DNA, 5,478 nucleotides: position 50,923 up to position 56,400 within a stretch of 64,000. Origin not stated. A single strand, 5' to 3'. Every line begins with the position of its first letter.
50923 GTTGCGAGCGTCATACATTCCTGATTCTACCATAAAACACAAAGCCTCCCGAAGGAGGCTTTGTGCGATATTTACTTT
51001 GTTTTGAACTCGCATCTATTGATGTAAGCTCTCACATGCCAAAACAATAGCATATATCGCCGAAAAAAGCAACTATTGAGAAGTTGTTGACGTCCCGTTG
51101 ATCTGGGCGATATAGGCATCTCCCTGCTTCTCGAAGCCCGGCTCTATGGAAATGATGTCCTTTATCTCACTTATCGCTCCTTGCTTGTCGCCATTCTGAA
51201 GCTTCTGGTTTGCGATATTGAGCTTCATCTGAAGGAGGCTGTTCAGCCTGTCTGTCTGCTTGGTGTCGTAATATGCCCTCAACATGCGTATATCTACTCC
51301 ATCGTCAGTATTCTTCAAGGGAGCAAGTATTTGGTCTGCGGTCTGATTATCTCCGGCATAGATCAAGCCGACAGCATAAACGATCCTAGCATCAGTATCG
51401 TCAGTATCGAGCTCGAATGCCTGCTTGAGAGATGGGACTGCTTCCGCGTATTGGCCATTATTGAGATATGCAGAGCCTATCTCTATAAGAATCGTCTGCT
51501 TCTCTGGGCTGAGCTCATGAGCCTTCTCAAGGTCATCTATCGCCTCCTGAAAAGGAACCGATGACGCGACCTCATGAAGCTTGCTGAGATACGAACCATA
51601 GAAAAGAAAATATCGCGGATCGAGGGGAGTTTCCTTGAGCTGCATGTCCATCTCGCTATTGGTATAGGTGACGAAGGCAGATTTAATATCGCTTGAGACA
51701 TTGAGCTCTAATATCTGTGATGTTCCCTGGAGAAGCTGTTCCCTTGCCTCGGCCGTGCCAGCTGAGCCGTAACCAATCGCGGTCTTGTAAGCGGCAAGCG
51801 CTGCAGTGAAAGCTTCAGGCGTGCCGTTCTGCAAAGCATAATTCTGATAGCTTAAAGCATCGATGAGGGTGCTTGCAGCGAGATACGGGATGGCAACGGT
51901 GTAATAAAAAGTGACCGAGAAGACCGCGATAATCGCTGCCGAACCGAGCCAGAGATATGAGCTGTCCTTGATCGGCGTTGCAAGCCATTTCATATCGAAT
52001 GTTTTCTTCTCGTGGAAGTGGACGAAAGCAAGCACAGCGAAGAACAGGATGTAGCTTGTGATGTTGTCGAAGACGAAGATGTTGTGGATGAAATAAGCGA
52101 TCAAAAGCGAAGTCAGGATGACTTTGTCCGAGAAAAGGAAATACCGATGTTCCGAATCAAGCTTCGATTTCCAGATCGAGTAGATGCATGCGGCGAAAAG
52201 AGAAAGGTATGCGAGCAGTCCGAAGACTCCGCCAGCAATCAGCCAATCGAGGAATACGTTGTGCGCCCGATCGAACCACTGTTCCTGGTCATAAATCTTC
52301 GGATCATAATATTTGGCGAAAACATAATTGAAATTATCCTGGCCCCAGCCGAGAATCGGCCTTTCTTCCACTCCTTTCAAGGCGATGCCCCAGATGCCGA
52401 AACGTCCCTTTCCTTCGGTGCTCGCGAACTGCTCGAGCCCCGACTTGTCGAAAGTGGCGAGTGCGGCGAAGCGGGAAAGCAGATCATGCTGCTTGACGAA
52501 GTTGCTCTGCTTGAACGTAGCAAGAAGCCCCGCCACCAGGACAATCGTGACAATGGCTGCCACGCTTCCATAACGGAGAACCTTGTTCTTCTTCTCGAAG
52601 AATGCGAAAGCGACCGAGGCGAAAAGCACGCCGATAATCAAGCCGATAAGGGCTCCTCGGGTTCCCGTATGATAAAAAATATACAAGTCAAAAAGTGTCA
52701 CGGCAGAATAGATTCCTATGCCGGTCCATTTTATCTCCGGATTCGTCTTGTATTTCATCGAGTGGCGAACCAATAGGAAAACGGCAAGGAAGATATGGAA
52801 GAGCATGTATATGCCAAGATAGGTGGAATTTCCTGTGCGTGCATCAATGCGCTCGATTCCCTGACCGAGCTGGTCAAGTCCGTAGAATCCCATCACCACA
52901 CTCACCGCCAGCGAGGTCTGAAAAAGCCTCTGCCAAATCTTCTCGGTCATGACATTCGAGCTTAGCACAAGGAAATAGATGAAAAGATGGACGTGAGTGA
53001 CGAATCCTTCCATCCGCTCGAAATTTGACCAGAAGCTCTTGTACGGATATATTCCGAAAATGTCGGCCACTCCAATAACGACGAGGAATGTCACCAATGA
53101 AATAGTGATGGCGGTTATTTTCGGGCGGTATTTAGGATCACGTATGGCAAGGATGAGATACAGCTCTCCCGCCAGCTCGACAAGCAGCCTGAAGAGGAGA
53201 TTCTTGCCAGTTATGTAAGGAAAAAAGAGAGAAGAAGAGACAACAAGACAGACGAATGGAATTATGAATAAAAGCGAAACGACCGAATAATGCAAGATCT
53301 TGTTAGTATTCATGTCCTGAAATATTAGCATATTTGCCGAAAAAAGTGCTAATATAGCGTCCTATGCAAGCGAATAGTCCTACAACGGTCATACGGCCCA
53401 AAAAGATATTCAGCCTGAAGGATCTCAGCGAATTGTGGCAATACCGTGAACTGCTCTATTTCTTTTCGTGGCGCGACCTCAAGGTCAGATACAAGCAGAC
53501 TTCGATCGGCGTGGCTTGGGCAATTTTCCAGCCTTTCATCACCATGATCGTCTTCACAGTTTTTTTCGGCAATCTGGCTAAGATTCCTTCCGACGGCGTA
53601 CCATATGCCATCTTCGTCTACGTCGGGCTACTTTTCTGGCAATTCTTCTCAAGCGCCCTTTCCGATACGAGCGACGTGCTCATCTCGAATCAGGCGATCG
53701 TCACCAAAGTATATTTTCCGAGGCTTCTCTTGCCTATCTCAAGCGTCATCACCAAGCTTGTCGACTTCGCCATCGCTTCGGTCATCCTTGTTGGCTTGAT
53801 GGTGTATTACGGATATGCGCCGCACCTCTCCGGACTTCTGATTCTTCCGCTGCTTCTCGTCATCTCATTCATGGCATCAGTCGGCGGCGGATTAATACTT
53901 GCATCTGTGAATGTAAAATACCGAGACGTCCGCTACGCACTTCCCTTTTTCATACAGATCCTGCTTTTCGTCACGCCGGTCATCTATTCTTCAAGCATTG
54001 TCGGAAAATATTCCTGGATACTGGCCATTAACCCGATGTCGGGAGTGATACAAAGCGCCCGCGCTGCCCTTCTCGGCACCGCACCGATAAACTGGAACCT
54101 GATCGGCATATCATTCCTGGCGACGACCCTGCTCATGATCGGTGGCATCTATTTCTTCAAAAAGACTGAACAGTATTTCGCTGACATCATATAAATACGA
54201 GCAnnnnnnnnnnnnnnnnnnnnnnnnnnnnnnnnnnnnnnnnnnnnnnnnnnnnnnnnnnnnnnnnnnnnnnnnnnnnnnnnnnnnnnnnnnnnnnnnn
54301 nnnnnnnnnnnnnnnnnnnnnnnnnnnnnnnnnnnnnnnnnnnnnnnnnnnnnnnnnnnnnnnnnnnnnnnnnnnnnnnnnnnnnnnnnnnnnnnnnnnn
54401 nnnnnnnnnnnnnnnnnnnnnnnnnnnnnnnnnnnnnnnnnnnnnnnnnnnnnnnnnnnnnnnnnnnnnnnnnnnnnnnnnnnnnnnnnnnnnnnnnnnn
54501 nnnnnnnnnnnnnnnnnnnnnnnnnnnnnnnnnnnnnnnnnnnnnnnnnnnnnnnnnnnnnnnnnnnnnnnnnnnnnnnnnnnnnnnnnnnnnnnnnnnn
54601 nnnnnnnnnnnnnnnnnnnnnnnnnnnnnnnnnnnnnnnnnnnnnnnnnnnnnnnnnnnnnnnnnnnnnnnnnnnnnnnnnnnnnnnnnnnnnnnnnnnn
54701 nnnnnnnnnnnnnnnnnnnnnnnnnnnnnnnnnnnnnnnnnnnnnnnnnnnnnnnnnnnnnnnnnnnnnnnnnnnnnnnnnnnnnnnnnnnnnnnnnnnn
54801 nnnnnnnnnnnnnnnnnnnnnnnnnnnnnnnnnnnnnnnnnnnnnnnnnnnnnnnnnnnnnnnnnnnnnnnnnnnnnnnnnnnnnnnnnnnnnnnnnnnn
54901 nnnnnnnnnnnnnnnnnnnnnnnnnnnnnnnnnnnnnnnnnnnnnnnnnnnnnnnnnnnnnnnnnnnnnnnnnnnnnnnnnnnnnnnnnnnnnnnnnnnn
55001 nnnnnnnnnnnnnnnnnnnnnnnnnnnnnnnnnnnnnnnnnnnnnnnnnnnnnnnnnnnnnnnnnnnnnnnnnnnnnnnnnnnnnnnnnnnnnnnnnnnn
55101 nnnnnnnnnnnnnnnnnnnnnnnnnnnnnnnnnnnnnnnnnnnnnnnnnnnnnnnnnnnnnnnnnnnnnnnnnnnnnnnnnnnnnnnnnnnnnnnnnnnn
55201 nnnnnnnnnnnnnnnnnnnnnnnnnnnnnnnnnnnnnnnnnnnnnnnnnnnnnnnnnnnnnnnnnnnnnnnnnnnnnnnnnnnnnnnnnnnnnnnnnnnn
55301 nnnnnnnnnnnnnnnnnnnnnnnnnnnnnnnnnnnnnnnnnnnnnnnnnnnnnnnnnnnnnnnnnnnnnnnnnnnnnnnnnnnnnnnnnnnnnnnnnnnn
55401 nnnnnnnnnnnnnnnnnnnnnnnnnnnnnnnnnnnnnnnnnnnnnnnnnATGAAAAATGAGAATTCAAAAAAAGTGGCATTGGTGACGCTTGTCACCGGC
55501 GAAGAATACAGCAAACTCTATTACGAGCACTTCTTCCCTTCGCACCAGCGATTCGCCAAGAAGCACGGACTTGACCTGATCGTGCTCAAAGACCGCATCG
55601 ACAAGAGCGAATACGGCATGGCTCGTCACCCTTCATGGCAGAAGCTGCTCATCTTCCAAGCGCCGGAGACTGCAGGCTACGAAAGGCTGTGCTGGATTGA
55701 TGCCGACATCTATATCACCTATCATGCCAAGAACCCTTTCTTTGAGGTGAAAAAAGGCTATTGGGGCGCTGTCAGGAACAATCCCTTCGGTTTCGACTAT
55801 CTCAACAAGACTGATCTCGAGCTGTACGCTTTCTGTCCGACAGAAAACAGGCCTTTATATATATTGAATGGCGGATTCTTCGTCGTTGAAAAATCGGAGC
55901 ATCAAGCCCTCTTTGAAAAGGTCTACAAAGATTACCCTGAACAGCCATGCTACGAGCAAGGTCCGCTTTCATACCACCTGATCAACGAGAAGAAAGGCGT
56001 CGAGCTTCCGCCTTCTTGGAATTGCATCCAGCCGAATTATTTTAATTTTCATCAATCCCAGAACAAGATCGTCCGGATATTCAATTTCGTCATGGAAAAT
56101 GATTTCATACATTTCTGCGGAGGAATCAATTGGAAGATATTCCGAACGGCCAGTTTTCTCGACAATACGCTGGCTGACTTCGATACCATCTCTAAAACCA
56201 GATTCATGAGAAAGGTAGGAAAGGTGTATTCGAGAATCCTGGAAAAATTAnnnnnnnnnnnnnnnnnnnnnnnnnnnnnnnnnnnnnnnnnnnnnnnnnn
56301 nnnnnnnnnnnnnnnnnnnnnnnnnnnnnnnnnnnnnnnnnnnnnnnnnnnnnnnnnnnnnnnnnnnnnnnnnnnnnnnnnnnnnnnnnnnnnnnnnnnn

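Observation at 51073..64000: ABC-transporter-dependent glycan locus combining a GT11 fucosyltransferase, Glf (galactofuranose) and methyltransferases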

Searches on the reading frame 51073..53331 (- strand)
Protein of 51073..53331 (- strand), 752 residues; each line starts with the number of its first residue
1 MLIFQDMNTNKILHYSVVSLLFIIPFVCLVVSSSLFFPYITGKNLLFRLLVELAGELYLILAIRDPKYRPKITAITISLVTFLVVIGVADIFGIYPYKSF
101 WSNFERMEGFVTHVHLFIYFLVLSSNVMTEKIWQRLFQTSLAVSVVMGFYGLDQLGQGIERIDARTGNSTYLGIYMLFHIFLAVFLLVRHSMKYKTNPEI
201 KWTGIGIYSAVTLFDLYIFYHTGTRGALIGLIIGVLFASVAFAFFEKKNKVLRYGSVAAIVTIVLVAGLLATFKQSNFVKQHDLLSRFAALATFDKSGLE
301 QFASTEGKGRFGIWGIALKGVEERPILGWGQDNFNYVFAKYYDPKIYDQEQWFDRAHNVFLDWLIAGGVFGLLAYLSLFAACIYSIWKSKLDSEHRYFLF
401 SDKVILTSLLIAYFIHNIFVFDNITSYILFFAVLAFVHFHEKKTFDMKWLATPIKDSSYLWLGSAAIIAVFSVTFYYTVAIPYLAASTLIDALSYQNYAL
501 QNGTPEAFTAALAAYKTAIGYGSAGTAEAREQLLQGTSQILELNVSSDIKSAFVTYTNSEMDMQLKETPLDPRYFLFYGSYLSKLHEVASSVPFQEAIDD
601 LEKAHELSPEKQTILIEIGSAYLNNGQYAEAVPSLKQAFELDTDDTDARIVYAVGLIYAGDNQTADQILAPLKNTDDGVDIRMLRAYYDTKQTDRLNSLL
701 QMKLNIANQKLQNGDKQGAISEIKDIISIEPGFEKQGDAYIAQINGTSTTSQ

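Call 3: search_protein_families(library=pfam, proteins=[window:51073-53331:-], max_evalue=0.01)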
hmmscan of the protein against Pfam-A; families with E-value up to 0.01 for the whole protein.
window:51073-53331:- (752 aa): 14 families
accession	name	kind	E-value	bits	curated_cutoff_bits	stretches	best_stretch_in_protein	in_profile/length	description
PF04932.20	Wzy_C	-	7.5e-21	74.9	31.7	1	212-376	3-149/149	O-Antigen ligase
PF14559.12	TPR_19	-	1.3e-09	38.6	25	2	625-686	4-66/68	Tetratricopeptide repeat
PF07719.23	TPR_2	-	2.8e-07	30.6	27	1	615-644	4-33/34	Tetratricopeptide repeat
PF13181.12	TPR_8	-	1.5e-06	28.3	25.7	1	615-644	4-33/34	Tetratricopeptide repeat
PF00515.34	TPR_1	-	1.7e-06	28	27.8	1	615-642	4-31/34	Tetratricopeptide repeat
PF23914.1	TPR_CcmH_CycH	-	3.5e-06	27.4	42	1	619-692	57-134/158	Cytochrome c-type biogenesis protein H TPR domain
PF13428.12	TPR_14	-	1.4e-05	25.7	23.5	1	616-653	5-42/44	Tetratricopeptide repeat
PF14561.12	TPR_20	-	1.5e-05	25.6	25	0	634-673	10-50/90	Tetratricopeptide repeat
PF13414.12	TPR_11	-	5.1e-05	23.3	26.8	1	619-658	1-38/42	TPR repeat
PF13432.12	TPR_16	-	0.0014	19.5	32.7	0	618-666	3-49/65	Tetratricopeptide repeat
PF13176.12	TPR_7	-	0.0024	18.3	27.9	1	615-648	2-35/36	Tetratricopeptide repeat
PF13424.12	TPR_12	-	0.0027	18.3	30.1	0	594-642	19-75/77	Tetratricopeptide repeat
PF12895.13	ANAPC3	-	0.0043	17.7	27.2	0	597-665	8-75/82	Anaphase-promoting complex, cyclosome, subunit 3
PF24575.1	TPR_Slam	-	0.0074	17.1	35.2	0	601-667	34-102/104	Surface lipoprotein assembly modifier, N-terminal TPR repeats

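Call 8: search_protein_families(library=ncbifam, proteins=[window:51073-53331:-], max_evalue=0.01)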
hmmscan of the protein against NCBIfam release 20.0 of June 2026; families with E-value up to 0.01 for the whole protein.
window:51073-53331:- (752 aa): 12 families
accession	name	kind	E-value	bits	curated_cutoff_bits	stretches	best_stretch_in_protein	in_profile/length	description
TIGR00947.1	2A73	equivalog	4.5e-08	32.5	366.4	1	48-385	42-364/425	IctB family putative bicarbonate transporter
NF040959.1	MamA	equivalog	3.3e-07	29.9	200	1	595-666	88-157/204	magnetosome protein MamA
TIGR02917.1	PEP_TPR_lipo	equivalog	3.4e-07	28.5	312.2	1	596-673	821-898/899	XrtA/PEP-CTERM system TPR-repeat protein PrsT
TIGR02521.1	type_IV_pilW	equivalog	1e-06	28.5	154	1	612-667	31-86/234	type IV pilus biogenesis/stability protein PilW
NF011721.1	PRK15174.1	equivalog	3.7e-05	22.1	1200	1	596-668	268-341/656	Vi polysaccharide transport protein VexE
NF008391.2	PRK11189.1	equivalog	0.00039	20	250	1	599-709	86-196/297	lipoprotein NlpI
NF033920.0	C39_PA2778_fam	equivalog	0.0016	17.9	150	1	581-669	159-247/255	PA2778 family cysteine peptidase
NF002725.1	PRK02603.1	equivalog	0.0022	18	143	1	620-663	43-87/173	photosystem I assembly protein Ycf3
TIGR04510.1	mod_pep_cyc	subfamily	0.0022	16.6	400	1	593-711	516-633/814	putative peptide modification system cyclase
TIGR03939.1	PGA_TPR_OMP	equivalog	0.0033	15.7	366.65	1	595-703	70-178/800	poly-beta-1,6 N-acetyl-D-glucosamine export porin PgaA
NF052312.1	T9SS_PorW_SprE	equivalog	0.0067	15.1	250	1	597-664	163-232/716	type IX secretion system periplasmic lipoprotein PorW/SprE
NF052415.1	T3SS_chap_SctY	equivalog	0.0072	16.8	70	0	607-674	1-68/106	type III secretion apparatus assembly chaperone SctY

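Call 45: search_solved_structures(query=window:51073-53331:-, max_evalue=1)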
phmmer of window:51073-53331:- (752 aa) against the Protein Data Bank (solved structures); distinct sequences matched with E-value up to 1: 52.
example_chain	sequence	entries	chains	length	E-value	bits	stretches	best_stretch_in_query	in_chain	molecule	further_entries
9qhb_A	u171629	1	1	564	4.6e-28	101.1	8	594-655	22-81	Engineered tetratricopeptide repeat protein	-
8bu0_A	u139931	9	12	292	7.9e-17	64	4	594-655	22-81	Consensus tetratricopeptide repeat protein | Crystal structure of an 8-repeat consensus TPR superhelix with Zinc. | Monomer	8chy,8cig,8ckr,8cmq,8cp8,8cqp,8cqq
9qhc_A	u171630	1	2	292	1.5e-15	59.8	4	594-655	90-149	Engineered tetratricopeptide repeat protein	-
7obi_A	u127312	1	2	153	3.4e-09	38.8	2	593-648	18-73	CTPR-rv4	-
2fo7_A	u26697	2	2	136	1.2e-08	36.9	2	593-655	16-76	SYNTHETIC CONSENSUS TPR PROTEIN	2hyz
8ch0_A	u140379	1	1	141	1.4e-08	36.7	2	593-655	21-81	Consensus tetratricopeptide repeat protein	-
9gzg_A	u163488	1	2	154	5.2e-08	34.8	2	593-649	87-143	Engineered CTPR protein with glutamic acids for conductivity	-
3kd7_A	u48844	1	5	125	2.6e-07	32.6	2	593-647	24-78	CTPR390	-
1na0_A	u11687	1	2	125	2e-06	29.6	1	594-649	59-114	designed protein CTPR3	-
2wqh_A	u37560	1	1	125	5.2e-05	24.9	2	594-649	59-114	CTPR3Y3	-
6vfi_B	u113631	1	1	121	9.7e-05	24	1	593-651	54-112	O43_dn18B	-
1na3_A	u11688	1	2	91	0.0002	23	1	593-649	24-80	designed protein CTPR2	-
6vfj_B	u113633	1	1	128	0.00023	22.8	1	593-648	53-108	I53_dn5B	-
5hrz_A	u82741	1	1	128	0.00025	22.7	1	593-649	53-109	TPR domain protein 1na0C3_3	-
6v8e_A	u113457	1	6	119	0.00032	22.3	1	593-649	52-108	Designed protein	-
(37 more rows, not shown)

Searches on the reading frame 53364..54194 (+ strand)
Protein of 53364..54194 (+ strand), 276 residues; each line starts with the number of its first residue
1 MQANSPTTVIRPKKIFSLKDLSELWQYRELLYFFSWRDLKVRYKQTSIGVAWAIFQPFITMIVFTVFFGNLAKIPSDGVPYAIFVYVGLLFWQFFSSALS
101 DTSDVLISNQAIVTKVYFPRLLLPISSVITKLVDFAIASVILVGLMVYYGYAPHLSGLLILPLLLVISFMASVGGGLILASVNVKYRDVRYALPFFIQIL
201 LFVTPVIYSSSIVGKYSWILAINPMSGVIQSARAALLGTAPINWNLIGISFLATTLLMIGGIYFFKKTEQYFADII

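Call 3: search_protein_families(library=pfam, proteins=[window:53364-54194:+], max_evalue=0.01)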
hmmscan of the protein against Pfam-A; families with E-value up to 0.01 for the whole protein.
window:53364-54194:+ (276 aa): 1 family
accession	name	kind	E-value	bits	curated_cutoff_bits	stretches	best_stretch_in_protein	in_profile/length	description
PF01061.29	ABC2_membrane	-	1.2e-16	61.3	26.9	1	31-236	3-210/211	ABC-2 type transporter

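Call 8: search_protein_families(library=ncbifam, proteins=[window:53364-54194:+], max_evalue=0.01)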
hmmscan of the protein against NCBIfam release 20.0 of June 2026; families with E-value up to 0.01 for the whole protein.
window:53364-54194:+ (276 aa): 1 family
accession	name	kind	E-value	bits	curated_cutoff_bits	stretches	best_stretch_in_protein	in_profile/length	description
NF050109.1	galactan_ABC_perm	equivalog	2.5e-21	76.4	380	1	17-245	10-244/272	galactan export ABC transporter permease subunit Wzm/RfbD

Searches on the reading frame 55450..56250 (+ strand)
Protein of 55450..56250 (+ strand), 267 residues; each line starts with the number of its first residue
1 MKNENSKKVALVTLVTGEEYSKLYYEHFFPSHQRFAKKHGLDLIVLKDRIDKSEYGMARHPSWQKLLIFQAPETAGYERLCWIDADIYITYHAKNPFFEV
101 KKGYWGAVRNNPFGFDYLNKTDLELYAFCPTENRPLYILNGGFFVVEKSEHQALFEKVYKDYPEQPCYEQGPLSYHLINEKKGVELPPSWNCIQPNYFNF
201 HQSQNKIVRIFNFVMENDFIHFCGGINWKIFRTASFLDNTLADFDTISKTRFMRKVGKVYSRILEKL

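Call 22: search_protein_families(library=pfam, proteins=[window:55450-56250:+], max_evalue=10)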
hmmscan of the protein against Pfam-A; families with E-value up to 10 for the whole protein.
window:55450-56250:+ (267 aa): 0 families

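Call 60: search_solved_structures(query=A6, max_evalue=1)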
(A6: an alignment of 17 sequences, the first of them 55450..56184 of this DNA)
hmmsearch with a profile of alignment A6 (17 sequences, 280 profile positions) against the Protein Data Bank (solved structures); distinct sequences matched with E-value up to 1: 3.
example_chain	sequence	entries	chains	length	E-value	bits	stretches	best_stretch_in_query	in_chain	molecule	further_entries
5e9u_B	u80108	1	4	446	0.054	16.1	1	169-241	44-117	Glycosyltransferase-stabilizing protein Gtf2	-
5e9t_B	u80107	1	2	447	0.055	16.1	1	169-241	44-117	Glycosyltransferase-stabilizing protein Gtf2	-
9g9t_I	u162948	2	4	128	0.89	12.1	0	120-172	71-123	Ubiquinol-cytochrome C family reductase UQCRX/QCR9-like protein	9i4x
